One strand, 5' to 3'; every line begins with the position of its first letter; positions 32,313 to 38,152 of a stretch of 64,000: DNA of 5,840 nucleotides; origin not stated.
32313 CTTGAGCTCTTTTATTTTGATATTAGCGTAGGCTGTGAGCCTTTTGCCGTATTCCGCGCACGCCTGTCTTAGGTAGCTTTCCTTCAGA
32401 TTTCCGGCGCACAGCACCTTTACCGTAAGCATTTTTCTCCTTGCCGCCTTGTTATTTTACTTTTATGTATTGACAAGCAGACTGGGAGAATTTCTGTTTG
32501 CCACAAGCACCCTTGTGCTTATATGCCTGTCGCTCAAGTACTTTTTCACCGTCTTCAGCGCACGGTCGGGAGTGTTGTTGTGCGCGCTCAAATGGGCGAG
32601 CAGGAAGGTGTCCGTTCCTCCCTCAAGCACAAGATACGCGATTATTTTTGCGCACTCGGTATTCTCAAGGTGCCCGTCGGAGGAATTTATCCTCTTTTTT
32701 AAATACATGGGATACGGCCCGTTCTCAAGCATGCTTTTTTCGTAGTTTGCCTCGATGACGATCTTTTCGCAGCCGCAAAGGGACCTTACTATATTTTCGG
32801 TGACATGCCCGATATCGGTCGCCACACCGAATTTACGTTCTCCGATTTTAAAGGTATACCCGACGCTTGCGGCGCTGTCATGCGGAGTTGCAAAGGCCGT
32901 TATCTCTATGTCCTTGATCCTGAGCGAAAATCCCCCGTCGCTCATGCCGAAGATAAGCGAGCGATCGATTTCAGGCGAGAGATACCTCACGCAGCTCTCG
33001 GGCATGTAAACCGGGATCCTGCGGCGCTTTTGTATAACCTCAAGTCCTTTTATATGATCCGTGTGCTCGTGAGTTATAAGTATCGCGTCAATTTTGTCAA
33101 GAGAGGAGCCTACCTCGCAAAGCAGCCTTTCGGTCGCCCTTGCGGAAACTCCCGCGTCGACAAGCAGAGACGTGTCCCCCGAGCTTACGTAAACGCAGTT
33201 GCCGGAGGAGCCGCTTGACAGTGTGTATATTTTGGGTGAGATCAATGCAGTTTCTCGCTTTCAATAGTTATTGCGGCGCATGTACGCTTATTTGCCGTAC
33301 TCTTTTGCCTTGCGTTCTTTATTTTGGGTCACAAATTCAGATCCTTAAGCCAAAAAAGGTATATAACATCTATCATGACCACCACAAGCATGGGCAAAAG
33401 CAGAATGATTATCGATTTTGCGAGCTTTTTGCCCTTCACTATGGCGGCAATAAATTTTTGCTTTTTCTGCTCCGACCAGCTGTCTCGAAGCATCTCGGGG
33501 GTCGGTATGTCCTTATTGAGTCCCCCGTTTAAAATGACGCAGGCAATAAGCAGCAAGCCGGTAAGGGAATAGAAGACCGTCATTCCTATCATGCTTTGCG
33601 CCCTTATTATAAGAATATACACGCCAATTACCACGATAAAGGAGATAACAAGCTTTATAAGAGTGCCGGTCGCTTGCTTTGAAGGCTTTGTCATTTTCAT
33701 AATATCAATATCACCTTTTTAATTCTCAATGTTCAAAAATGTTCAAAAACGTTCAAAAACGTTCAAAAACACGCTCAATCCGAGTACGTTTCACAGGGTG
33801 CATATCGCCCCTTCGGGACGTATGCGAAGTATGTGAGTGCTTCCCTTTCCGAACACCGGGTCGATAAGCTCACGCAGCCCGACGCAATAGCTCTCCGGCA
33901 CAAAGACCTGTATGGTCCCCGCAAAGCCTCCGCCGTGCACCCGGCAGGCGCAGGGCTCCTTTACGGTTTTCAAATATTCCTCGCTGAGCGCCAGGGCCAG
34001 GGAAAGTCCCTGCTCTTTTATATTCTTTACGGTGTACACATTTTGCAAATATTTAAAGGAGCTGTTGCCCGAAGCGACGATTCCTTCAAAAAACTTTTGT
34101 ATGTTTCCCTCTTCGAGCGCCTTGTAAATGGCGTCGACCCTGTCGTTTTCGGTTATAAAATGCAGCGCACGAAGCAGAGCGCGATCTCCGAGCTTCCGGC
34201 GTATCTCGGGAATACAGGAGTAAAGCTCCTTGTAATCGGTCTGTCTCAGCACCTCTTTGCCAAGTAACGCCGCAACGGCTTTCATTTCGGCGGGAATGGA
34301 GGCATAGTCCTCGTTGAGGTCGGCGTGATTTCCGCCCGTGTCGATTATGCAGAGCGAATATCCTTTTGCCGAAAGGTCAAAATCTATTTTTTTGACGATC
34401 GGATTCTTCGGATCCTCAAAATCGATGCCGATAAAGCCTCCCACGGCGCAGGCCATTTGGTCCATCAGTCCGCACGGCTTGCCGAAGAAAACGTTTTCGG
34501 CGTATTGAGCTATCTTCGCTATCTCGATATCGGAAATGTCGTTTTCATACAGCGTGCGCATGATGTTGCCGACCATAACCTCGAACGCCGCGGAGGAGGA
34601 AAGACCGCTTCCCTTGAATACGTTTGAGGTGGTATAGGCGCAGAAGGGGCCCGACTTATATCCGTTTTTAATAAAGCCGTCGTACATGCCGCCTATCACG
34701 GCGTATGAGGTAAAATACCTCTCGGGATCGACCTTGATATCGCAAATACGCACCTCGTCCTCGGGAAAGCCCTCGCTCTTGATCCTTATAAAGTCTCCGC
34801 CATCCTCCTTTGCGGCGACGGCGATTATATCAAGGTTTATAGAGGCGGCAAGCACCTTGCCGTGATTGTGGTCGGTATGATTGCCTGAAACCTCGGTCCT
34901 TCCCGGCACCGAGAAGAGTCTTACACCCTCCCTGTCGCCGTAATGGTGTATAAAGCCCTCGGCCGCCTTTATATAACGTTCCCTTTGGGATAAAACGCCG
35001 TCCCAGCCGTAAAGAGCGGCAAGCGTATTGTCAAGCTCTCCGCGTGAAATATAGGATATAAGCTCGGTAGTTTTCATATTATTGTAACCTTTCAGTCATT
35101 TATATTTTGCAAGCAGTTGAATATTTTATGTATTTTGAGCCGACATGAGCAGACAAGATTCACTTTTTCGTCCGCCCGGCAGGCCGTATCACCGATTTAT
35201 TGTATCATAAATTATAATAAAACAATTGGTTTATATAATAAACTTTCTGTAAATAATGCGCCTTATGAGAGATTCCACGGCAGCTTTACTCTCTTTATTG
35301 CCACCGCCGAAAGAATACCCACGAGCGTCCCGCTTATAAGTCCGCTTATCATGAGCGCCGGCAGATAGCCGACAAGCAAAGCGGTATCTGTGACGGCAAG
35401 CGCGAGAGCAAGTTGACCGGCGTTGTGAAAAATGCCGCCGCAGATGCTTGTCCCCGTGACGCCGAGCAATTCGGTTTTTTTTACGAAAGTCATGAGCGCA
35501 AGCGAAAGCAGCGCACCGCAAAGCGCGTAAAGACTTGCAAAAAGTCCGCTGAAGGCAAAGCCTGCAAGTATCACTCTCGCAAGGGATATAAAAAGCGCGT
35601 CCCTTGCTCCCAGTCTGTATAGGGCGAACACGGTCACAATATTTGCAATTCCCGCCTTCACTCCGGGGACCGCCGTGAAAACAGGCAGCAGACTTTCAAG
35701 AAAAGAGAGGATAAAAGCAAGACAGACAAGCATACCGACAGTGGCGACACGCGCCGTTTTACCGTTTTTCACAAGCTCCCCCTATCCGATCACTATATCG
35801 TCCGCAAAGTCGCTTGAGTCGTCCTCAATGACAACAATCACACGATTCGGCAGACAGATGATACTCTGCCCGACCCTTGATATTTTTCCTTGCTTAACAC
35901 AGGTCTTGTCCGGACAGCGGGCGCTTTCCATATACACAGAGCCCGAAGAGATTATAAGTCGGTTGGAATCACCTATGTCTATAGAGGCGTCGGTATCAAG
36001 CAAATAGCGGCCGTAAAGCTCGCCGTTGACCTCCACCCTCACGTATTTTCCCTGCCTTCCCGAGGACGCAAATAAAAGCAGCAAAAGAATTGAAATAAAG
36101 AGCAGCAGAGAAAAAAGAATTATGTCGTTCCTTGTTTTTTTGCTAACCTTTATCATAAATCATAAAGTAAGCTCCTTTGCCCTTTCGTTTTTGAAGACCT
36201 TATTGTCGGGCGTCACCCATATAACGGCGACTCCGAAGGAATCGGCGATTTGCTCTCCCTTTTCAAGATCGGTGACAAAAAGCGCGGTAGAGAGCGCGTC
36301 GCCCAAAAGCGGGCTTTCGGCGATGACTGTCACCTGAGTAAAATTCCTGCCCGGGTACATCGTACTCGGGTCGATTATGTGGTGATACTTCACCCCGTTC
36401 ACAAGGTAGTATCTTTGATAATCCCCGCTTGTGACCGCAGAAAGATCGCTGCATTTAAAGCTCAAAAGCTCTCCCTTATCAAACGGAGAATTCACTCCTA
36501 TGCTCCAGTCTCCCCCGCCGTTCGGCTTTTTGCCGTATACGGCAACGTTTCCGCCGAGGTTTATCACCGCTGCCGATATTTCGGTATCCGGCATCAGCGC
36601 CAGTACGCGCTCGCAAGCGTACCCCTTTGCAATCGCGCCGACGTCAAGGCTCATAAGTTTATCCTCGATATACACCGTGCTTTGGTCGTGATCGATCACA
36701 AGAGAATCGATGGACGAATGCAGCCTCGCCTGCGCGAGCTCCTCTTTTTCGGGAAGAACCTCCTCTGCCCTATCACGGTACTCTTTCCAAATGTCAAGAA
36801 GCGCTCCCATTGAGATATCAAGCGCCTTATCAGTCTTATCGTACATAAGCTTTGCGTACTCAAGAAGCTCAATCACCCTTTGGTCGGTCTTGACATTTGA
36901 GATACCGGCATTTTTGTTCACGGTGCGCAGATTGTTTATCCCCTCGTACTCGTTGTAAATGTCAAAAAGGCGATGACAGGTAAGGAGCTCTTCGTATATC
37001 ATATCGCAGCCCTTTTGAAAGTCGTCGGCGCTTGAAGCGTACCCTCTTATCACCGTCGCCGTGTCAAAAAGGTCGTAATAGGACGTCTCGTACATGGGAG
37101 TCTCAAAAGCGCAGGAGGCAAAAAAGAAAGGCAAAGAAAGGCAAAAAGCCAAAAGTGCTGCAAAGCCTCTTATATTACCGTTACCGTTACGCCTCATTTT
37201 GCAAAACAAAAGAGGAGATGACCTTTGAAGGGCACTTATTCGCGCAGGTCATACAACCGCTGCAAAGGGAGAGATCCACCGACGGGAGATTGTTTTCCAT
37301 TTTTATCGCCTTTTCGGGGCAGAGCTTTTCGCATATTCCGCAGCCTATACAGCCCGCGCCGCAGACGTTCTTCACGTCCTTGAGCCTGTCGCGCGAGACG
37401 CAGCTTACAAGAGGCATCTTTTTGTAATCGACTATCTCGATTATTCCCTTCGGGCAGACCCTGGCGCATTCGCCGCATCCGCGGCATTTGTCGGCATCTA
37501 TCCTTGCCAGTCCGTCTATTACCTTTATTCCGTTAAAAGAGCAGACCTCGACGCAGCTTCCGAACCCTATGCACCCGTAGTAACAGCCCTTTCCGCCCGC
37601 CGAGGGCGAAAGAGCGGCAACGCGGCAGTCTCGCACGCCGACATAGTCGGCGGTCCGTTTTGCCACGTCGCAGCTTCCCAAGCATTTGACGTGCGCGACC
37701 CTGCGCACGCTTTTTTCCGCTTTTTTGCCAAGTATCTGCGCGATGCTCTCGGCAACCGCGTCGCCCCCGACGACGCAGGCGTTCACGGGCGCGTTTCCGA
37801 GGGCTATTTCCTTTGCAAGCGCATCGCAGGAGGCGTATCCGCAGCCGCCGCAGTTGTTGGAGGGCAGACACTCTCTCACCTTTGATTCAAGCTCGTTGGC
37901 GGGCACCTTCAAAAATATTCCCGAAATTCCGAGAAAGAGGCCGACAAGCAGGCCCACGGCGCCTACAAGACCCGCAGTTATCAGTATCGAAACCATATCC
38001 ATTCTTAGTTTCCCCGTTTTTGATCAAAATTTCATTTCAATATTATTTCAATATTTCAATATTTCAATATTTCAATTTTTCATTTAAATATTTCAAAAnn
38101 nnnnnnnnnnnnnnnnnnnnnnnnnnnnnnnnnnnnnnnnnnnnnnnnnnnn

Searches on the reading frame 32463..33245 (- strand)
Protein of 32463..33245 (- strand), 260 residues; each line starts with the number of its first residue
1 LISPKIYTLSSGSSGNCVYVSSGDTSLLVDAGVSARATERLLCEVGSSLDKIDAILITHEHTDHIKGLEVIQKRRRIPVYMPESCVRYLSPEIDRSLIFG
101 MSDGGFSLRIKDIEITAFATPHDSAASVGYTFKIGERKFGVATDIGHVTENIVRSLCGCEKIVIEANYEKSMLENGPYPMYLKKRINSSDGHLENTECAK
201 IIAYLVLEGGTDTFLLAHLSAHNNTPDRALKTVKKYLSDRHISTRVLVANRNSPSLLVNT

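Call 69: search_protein_families(library=pfam, max_evalue=0.000001, proteins=[window:32463-33245:-])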
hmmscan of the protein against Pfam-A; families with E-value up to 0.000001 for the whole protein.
window:32463-33245:- (260 aa): 2 families
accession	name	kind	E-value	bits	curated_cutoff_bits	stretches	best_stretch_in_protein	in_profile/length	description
PF12706.13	Lactamase_B_2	-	3.8e-23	82.6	27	1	26-203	2-188/200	Beta-lactamase superfamily domain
PF00753.33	Lactamase_B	-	4.9e-16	59.7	22.7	1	14-95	5-87/196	Metallo-beta-lactamase superfamily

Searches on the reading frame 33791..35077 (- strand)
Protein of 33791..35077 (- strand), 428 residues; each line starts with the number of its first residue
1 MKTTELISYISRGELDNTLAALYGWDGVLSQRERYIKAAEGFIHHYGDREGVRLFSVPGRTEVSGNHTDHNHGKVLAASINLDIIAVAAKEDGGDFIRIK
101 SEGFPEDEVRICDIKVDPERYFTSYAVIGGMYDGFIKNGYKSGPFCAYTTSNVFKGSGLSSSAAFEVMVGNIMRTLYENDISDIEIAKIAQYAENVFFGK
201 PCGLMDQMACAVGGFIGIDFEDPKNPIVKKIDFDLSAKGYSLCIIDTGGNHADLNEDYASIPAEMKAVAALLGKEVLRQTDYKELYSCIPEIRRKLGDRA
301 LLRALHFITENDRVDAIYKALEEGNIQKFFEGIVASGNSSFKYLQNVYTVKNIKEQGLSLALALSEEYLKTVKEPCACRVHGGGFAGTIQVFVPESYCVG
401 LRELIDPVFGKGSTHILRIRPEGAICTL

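Call 69: search_protein_families(library=pfam, max_evalue=0.000001, proteins=[window:33791-35077:-])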
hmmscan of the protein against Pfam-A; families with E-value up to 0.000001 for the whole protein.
window:33791-35077:- (428 aa): 2 families
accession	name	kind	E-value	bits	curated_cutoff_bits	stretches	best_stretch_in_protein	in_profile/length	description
PF10509.15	GalKase_gal_bdg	-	6e-16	58.2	23.1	1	41-90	2-49/49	Galactokinase galactose-binding signature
PF00288.32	GHMP_kinases_N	-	6.1e-16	58.8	22.3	1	143-214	16-87/87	GHMP kinases N terminal domain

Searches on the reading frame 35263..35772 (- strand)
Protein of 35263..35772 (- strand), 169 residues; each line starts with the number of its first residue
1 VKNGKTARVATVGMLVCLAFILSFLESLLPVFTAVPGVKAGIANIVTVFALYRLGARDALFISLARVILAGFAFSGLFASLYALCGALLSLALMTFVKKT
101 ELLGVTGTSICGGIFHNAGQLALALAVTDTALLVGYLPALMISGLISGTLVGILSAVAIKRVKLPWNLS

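Call 70: search_protein_families(library=pfam, max_evalue=0.000001, proteins=[window:35263-35772:-])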
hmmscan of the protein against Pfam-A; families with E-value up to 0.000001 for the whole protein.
window:35263-35772:- (169 aa): 1 family
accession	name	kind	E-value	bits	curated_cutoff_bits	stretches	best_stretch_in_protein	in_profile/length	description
PF07456.16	Hpre_diP_synt_I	-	1e-33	116.9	30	1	15-155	1-144/147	Heptaprenyl diphosphate synthase component I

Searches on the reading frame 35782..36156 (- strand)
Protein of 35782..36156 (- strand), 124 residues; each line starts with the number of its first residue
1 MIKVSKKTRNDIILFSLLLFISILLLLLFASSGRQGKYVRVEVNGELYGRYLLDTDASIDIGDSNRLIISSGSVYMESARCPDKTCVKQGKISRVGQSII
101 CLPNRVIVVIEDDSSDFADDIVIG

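Call 70: search_protein_families(library=pfam, max_evalue=0.000001, proteins=[window:35782-36156:-])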
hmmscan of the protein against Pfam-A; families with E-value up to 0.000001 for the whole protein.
window:35782-36156:- (124 aa): 1 family
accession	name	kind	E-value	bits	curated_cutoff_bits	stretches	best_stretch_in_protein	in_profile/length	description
PF07009.16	NusG_II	-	1.4e-28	99.6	29.6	1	15-113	2-106/107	NusG domain II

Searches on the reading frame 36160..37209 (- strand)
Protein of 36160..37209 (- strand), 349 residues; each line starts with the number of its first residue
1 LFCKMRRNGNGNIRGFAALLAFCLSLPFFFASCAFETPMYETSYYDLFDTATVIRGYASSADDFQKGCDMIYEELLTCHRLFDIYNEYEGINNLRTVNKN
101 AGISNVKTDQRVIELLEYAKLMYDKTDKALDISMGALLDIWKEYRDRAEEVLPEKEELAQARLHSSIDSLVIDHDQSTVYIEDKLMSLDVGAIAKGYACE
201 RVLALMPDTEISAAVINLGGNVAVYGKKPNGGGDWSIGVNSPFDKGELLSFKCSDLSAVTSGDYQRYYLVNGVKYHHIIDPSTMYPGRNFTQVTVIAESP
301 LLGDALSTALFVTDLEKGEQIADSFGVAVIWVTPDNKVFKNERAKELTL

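Call 70: search_protein_families(library=pfam, max_evalue=0.000001, proteins=[window:36160-37209:-])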
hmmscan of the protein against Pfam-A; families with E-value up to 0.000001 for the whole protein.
window:36160-37209:- (349 aa): 1 family
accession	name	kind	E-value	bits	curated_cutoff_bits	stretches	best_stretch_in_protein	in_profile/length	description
PF02424.20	ApbE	-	2.7e-64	217.7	25.6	1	76-330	19-265/266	ApbE family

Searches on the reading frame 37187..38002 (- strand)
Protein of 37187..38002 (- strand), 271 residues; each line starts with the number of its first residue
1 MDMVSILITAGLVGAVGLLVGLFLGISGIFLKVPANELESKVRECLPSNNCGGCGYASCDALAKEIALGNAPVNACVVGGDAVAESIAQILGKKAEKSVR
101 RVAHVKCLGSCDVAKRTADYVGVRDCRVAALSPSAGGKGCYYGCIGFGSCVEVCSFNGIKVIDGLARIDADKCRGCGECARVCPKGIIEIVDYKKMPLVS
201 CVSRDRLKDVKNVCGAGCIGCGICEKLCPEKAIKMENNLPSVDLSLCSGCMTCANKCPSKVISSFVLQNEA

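Call 70: search_protein_families(library=pfam, max_evalue=0.000001, proteins=[window:37187-38002:-])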
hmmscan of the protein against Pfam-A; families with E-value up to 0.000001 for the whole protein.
window:37187-38002:- (271 aa): 10 families
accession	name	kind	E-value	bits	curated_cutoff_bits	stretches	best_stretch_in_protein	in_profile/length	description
PF00037.32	Fer4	-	7e-17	60.9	21.1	1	167-189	2-24/24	4Fe-4S binding domain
PF12837.12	Fer4_6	-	1e-13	51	25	1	166-188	2-24/24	4Fe-4S binding domain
PF12838.12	Fer4_7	-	3.6e-12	47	27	1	218-261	2-52/52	4Fe-4S dicluster domain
PF04060.18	FeS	-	3.9e-11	42.9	23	1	46-77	1-32/33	Putative Fe-S cluster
PF13187.11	Fer4_9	-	1e-10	41.9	27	1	218-262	2-52/52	4Fe-4S dicluster domain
PF14697.11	Fer4_21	-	2e-10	41.1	35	1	144-189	8-58/59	4Fe-4S dicluster domain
PF25160.1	LdpA_Fe-S-bd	-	1.8e-09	37.7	27.6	0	150-193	9-48/49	LdpA Fe-S cluster-binding domain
PF13237.11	Fer4_10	-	1.2e-08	35.1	25.5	0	217-258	8-53/53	4Fe-4S dicluster domain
PF12797.12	Fer4_2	-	1.4e-08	34.5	24.5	0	167-184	4-21/22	4Fe-4S binding domain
PF13484.11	Fer4_16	-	1.5e-07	32.5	30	0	172-230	1-65/66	4Fe-4S double cluster binding domain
